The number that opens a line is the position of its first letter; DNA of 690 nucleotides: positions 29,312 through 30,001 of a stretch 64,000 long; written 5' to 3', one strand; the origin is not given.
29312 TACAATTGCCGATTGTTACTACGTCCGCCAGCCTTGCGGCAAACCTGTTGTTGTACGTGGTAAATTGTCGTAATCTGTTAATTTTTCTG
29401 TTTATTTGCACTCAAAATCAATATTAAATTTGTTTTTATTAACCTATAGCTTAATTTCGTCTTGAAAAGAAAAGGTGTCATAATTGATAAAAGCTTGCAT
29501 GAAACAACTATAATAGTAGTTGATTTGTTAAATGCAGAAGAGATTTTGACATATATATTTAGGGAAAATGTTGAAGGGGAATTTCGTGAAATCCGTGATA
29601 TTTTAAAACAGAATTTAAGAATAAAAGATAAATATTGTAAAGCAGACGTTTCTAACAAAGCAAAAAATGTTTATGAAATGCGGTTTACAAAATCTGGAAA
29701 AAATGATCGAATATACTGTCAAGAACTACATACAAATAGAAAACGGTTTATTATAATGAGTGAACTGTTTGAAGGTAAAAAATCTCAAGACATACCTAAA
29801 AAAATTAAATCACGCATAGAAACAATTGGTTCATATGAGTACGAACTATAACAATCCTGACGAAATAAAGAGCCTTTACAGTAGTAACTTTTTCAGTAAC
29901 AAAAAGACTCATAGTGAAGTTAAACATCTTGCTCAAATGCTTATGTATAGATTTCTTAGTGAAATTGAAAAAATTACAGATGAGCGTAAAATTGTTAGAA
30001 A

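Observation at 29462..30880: Tripartite toxin-antitoxin-chaperone (TAC-like) cassette: Gp49/HigB-like toxin, extended XRE antitoxin, SecB-like chaperone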

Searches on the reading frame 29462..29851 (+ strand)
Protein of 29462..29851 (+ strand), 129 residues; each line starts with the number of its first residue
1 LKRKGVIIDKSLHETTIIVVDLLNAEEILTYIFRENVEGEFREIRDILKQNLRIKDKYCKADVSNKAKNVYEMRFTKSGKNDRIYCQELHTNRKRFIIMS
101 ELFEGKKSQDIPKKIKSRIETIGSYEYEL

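Call 3: search_protein_families(library=pfam, proteins=[window:29462-29851:+], max_evalue=10)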
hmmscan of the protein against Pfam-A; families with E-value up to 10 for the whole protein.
window:29462-29851:+ (129 aa): 1 family
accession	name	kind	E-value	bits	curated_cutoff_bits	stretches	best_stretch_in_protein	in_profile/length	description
PF01924.21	HypD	-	0.076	12.5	25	1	24-88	250-309/351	Hydrogenase formation hypA family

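Call 4: search_protein_families(library=ncbifam, proteins=[window:29462-29851:+], max_evalue=10)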
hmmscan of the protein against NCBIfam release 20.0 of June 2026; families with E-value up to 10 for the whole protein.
window:29462-29851:+ (129 aa): 0 families

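Call 6: search_protein_families(library=padloc, proteins=[window:29462-29851:+], max_evalue=10)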
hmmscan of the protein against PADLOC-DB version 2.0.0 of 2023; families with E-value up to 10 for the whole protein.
window:29462-29851:+ (129 aa): 0 families

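Call 7: search_protein_families(library=phrogs, proteins=[window:29462-29851:+], max_evalue=10)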
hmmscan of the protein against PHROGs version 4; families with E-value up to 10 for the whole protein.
window:29462-29851:+ (129 aa): 1 family
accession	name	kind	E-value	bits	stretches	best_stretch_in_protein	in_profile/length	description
phrog_4198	-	unknown function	0.046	15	1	37-80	37-80/98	-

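Call 9: search_solved_structures(query=window:29462-29848:+, max_evalue=10)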
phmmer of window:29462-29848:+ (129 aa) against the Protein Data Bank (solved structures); distinct sequences matched with E-value up to 10: 1.
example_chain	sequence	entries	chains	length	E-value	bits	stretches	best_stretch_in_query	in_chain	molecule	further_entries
5u47_A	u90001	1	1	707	1.3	12.7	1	38-86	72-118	Penicillin binding protein 2X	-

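Call 19: find_homologous_proteins(query=window:29462-29848:+)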
Query window:29462-29848:+ (129 aa): 86 proteins with E <= 0.001 among 96 candidates.
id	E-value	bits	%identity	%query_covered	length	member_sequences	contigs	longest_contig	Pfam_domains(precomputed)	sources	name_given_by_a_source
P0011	6.5e-75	267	96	100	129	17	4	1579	-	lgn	-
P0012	3.6e-74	265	95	100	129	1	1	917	-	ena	-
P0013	7.7e-73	260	95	100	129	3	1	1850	-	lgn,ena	-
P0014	2.9e-70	252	91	100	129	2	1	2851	-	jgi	-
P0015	3.6e-69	249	88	100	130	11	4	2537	-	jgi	jgi:hydrogenase maturation factor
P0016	1.3e-68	247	89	100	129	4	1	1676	-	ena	-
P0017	7.3e-67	241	88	100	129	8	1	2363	-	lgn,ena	-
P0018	3.3e-65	236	85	100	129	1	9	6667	-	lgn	-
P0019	4.7e-63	229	83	100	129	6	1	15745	-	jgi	-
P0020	2.3e-55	204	74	100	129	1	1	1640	-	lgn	-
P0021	8.1e-54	199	71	100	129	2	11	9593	-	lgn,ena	-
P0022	1.6e-51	192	78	86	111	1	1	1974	-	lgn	-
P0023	8.0e-51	189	67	100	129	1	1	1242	-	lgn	-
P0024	1.0e-50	189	66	100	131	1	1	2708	-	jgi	-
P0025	1.9e-50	188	70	100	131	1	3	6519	-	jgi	-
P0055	5.0e-44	167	61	99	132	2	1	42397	-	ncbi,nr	ncbi:MAG: hypothetical protein JNM41_07740 [Flavipsychrobacter sp.]|nr:hypothetical protein [Flavips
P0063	8.9e-42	160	59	99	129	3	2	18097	-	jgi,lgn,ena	-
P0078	1.2e-37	147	57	100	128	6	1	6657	-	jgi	jgi:putative component of toxin-antitoxin plasmid stabilization module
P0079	1.3e-37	147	55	100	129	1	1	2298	-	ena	-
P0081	4.2e-36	142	54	100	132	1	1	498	-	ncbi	-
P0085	4.4e-34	135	55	99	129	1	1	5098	-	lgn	-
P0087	3.9e-33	132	55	95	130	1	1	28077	-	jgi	-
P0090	3.5e-32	129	54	98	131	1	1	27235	-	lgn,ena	-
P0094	1.4e-25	108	49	100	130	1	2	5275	-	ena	-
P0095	4.4e-20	90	42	84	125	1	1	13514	-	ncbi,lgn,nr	ncbi:MAG: type II toxin-antitoxin system RelE/ParE family toxin [Bacteroidales bacterium]|nr:type II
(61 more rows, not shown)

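Call 22: search_solved_structures(query=A2, max_evalue=10, show_alignments=3)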
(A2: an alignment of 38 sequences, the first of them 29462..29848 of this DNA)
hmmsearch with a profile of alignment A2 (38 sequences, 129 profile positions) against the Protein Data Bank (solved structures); distinct sequences matched with E-value up to 10: 1.
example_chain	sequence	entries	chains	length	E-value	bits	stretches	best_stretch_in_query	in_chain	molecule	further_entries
3gxq_A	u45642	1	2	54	0.76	13.3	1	6-52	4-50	Putative regulator of transfer genes ArtA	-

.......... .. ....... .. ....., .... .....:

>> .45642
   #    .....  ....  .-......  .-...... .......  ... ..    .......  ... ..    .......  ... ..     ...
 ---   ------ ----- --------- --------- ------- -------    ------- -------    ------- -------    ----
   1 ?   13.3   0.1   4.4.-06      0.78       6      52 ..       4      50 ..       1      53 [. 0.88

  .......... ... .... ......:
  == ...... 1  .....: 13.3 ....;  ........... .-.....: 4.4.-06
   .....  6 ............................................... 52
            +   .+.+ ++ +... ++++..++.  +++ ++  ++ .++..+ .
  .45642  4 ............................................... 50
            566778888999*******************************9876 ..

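Call 23: search_protein_families(library=pfam, alignment_id=A2, max_evalue=1)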
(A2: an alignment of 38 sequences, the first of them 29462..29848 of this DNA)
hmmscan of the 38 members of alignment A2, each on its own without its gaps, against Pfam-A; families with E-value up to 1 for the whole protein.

A. member 1, window:29462-29848:+ (129 aa): 1 family
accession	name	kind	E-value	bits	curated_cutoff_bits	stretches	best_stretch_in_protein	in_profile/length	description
PF01924.21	HypD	-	0.076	12.5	25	1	24-88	250-309/351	Hydrogenase formation hypA family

B. families by the number of members that match (of 38 scanned): 24 families
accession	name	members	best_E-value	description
PF05973.20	Gp49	20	4.2e-05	Phage derived protein Gp49-like (DUF891)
PF01924.21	HypD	8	0.0054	Hydrogenase formation hypA family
PF14706.11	Tnp_DNA_bind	3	0.067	Transposase DNA-binding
PF20846.3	PNMA_N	3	0.073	PNMA N-terminal RRM-like domain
PF17470.7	Gp45_2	1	0.00062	Phage gene product 45.2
PF14132.11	DUF4299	1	0.0013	Domain of unknown function (DUF4299)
PF14436.11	EndoU_bacteria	1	0.0068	Bacterial EndoU nuclease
PF00990.26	GGDEF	1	0.01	Diguanylate cyclase, GGDEF domain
PF06100.17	MCRA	1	0.012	MCRA family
PF08757.17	CotH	1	0.015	CotH kinase protein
PF21142.3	A2M_bMG2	1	0.029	Bacterial alpha-2 macroglobulin MG2 domain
PF19162.5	DUF5844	1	0.034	Family of unknown function (DUF5844)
PF20930.2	Dicer_PBD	1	0.035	Dicer, partner-binding domain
PF09376.16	NurA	1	0.041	NurA domain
PF25738.1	Derepression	1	0.043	Derepression protein family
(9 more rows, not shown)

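Call 29: find_related_loci(query=A2, collection=genome_contigs, flank=4000)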
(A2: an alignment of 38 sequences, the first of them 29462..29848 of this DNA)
Query A2 (129 aa) in genome_contigs; peptide patterns used: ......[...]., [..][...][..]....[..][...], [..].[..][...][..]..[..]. (x = any residue, [..] = any of these).
198 stretches matched a pattern; 86 encode a relative of the query (tblastn E <= 1e-3); the best 80 are kept; 80 distinct loci.
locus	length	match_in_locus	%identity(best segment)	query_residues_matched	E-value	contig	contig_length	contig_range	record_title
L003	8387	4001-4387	96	1-129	7e-81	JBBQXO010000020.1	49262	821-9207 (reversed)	MAG: Chitinophagales bacterium isolate Co_metawrap_2121 Cmw_2121_k141_21444441_length_49262_cov_28.2963, whole genome sh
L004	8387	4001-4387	67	1-129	3e-55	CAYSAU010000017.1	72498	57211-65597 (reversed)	MAG TPA_asm: uncultured Prolixibacteraceae bacterium isolate SRP278314_co2_362 genome assembly, contig: NODE_614_length_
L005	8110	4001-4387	67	1-129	3e-55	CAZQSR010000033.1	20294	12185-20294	MAG TPA_asm: uncultured Ignavibacteriaceae bacterium isolate binchicken_co190_329 genome assembly, contig: NODE_4742_len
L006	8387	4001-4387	65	1-129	2e-54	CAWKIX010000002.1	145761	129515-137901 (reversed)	MAG: uncultured Prolixibacteraceae bacterium isolate MFD01721.bin.2.31 genome assembly, contig: contig_12508, whole geno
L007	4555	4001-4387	65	1-129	3e-54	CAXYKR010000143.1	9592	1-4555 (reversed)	MAG: uncultured Mucilaginibacter sp. isolate SP285_3_metabat2_genome_mining.21 genome assembly, contig: Genome499_k127_1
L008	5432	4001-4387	64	1-129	6e-53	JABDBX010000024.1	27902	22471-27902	MAG: Bacteroidetes bacterium isolate BWOrgHeat_Nextera85_MAG3 3300020787.a:Ga0206969_1079, whole genome shotgun sequence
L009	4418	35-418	59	1-128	3e-50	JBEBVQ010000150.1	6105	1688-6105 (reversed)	MAG: Taibaiella soli isolate T2.bin.259 NODE_46757_length_6105_cov_5.437190, whole genome shotgun sequence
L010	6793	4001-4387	61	2-129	1e-49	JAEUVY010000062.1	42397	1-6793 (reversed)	MAG: Flavipsychrobacter sp. isolate new MAG-393 k141_1441802, whole genome shotgun sequence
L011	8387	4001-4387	61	1-129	7e-50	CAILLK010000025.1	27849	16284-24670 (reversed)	MAG: uncultured Bacteroidetes bacterium isolate AM_bin-0098 genome assembly, contig: bin-0098:025/163, whole genome shot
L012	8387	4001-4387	60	1-129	3e-49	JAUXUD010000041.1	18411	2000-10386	MAG: Bacteroidota bacterium isolate C13_metabat.bin.6 C13_k141_65740, whole genome shotgun sequence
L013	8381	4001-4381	59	3-129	9e-48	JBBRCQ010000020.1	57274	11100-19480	MAG: Bacteroidales bacterium isolate Co_metawrap_2410 Cmw_2410_k141_867254_length_57274_cov_23.9078, whole genome shotgu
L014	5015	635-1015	57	1-129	3e-45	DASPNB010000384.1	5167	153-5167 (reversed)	MAG TPA_asm: Flavipsychrobacter sp. isolate SMAG_U12110 k141_310489, whole genome shotgun sequence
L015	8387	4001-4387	50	1-129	2e-36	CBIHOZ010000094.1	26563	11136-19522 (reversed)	MAG TPA_asm: uncultured Chitinophaga sp. isolate SRR18156198_binner123_Refined_29 genome assembly, contig: ERZ27336860.4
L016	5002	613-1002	66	1-129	1e-53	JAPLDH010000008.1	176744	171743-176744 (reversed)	MAG: Bacteroidetes bacterium isolate LacPavin_0419_WC90_MAG_42_101 LacPavin_0419_WC90_scaffold_32022, whole genome shotg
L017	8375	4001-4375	52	1-129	2e-33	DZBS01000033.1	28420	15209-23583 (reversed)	MAG TPA_asm: Draconibacterium orientale isolate SulCav_PC08_66_30_11 SulCav_PC08-66_964_length_28420_cov_6.406663, whole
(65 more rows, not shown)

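Call 48: predict_structure(alignment_id=A2)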
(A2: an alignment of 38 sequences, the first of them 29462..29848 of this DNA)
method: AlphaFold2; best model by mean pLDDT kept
length: 129 residues; sequences in the alignment: 38
mean_pLDDT: 92.0   pTM: 0.85
mean pLDDT of the five models: 92.0, 91.3, 91.2, 88.0, 86.6
residues with pLDDT >= 90: 99; 70-90: 29; 50-70: 1; < 50: 0
segments of 3 or more residues with pLDDT < 50: none
pLDDT, mean of each block of 10 residues (from residue 1): 92 95 97 94 96 92 91 91 95 94 84 85 91
secondary structure, 60 per line:
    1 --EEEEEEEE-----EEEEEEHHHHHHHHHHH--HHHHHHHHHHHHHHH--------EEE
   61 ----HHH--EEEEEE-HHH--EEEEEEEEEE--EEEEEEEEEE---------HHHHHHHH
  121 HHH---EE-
elements in order: E3-10 E16-21 H22-32 H35-49 E58-60 E70-75 E82-91 E94-103 H113-123

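Call 51: fold_search(model_id=the predicted structure, library=pdb)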
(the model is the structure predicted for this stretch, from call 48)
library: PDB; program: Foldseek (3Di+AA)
matches with E <= 10: 738; with E <= 0.001: 0
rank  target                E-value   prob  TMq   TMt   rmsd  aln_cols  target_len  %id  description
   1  8a0x_C                5.6e-03  0.99  0.47  0.54   4.8       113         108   13  Crystal structure of the HigB2-HigA2 tetramer in complex with operator DNA (released 2023-05-03)
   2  5mje_A                8.2e-03  0.99  0.49  0.55   5.6       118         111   13  Crystal structure of the HigB2 toxin in complex with Nb8 (released 2017-04-05)
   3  5ja8_C                8.7e-03  0.95  0.39  0.44   5.0        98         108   12  Crystal structure of the HigB2 toxin in complex with Nb2 (released 2017-04-05)
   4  5ja8_E                1.1e-02  0.97  0.44  0.51   5.2       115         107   12  Crystal structure of the HigB2 toxin in complex with Nb2 (released 2017-04-05)
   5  8a0x_D                1.3e-02  0.96  0.45  0.50   5.1       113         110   12  Crystal structure of the HigB2-HigA2 tetramer in complex with operator DNA (released 2023-05-03)
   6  5ja9_C                2.1e-02  0.96  0.43  0.51   4.2        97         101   14  Crystal structure of the HigB2 toxin in complex with Nb6 (released 2017-04-05)
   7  5ja8_A                2.4e-02  0.92  0.44  0.52   5.1       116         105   14  Crystal structure of the HigB2 toxin in complex with Nb2 (released 2017-04-05)
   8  5ja9_D                2.6e-02  0.95  0.43  0.52   4.0        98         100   15  Crystal structure of the HigB2 toxin in complex with Nb6 (released 2017-04-05)
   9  5ja8_G                6.6e-02  0.77  0.43  0.50   5.1       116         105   14  Crystal structure of the HigB2 toxin in complex with Nb2 (released 2017-04-05)
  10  7nbu_Y                1.8e-01  0.23  0.30  0.31   6.6        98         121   12  Structure of the HigB1 toxin mutant K95A from Mycobacterium tuberculosis (Rv1955) and its target, the cspA mRNA, on th (released 2022-03-02)
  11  9g2f_A                1.8e-01  0.20  0.26  0.03  12.7       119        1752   13  Mouse Teneurin2 dimer variant A1B1 (released 2026-01-21)
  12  6lbr_A                2.1e-01  0.12  0.23  0.07  10.8       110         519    7  Crystal structure of yeast Cdc13 and ssDNA (released 2020-07-15)
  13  6vhh_A                2.3e-01  0.23  0.30  0.03  12.9       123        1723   15  Human Teneurin-2 and human Latrophilin-3 binary complex (released 2020-06-03)
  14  6n90_A                2.5e-01  0.63  0.43  0.57   4.3        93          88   14  YoeB/ParE toxin from Agrobacterium tumefaciens (released 2019-11-06)
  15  6ske_A                2.5e-01  0.20  0.28  0.03  12.9       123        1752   12  Teneurin 2 in complex with Latrophilin 2 Lec domain (released 2020-02-12)
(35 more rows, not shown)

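Call 60: search_protein_families(library=pfam, proteins=[P0095, P0094, P0090, P0087, P0085, P0081, P0079, P0078, P0063, P0055], max_evalue=0.1)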
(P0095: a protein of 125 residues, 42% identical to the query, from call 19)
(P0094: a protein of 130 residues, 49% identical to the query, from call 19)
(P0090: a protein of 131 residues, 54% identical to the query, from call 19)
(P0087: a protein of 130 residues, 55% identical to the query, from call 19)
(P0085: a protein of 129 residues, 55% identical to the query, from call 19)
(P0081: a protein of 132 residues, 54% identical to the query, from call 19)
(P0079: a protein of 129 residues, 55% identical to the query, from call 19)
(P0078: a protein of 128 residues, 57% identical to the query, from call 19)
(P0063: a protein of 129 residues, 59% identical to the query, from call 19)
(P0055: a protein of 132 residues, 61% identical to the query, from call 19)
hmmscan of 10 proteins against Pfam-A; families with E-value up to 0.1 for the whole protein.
P0095 (125 aa): 2 families
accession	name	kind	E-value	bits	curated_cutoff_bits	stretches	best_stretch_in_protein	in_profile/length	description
PF05973.20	Gp49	-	4.2e-05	24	23.9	1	40-117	13-88/90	Phage derived protein Gp49-like (DUF891)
PF17470.7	Gp45_2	-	0.00062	20.1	28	1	28-67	9-48/58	Phage gene product 45.2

P0094 (130 aa): 2 families
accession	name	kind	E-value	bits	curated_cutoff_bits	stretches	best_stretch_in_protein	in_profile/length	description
PF05973.20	Gp49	-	0.0027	18.2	23.9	1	53-121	26-87/90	Phage derived protein Gp49-like (DUF891)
PF14436.11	EndoU_bacteria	-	0.0068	17.2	25.3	1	15-79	59-120/129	Bacterial EndoU nuclease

P0090 (131 aa): 2 families
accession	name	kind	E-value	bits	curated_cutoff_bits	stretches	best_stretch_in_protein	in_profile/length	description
PF05973.20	Gp49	-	0.0035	17.8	23.9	1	40-117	12-83/90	Phage derived protein Gp49-like (DUF891)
PF19162.5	DUF5844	-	0.034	15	25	1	27-92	16-79/109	Family of unknown function (DUF5844)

P0087 (130 aa): 2 families
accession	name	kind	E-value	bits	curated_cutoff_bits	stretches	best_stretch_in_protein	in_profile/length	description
PF05973.20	Gp49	-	0.00025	21.5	23.9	1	42-121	16-87/90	Phage derived protein Gp49-like (DUF891)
PF08757.17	CotH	-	0.015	15.2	23.8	1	31-128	83-177/322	CotH kinase protein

P0085 (129 aa): 0 families

P0081 (132 aa): 1 family
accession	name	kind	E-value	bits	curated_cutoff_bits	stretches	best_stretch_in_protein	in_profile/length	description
PF05973.20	Gp49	-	0.046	14.2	23.9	1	53-117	26-82/90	Phage derived protein Gp49-like (DUF891)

P0079 (129 aa): 1 family
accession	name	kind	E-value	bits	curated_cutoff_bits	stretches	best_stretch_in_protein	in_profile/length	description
PF00965.23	TIMP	-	0.082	13.1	23.1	0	55-126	11-82/183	Tissue inhibitor of metalloproteinase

P0078 (128 aa): 1 family
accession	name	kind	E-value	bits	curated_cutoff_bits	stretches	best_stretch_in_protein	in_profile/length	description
PF25738.1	Derepression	-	0.043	14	27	1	9-43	15-49/95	Derepression protein family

P0063 (129 aa): 3 families
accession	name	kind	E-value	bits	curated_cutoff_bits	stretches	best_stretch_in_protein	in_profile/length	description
PF05973.20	Gp49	-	0.06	13.8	23.9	1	41-120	15-86/90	Phage derived protein Gp49-like (DUF891)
PF14706.11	Tnp_DNA_bind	-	0.069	13.4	24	0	94-126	19-51/58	Transposase DNA-binding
PF20698.3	PIN-TPR-GreABC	-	0.074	13.7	27.8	1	30-73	57-103/138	PIN domain associated with the TPR-GreAB-C-PIN system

P0055 (132 aa): 1 family
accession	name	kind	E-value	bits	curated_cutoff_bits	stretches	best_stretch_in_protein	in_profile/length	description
PF05973.20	Gp49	-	0.014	15.8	23.9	1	44-122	16-86/90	Phage derived protein Gp49-like (DUF891)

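Call 74: find_related_loci(query=A2, collection=viral_contigs, flank=3000)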
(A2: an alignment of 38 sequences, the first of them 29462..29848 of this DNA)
Query A2 (129 aa) in viral_contigs; peptide patterns used: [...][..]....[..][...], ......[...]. (x = any residue, [..] = any of these).
18 stretches matched a pattern, but none encodes a relative of the query by tblastn (E <= 1e-3).
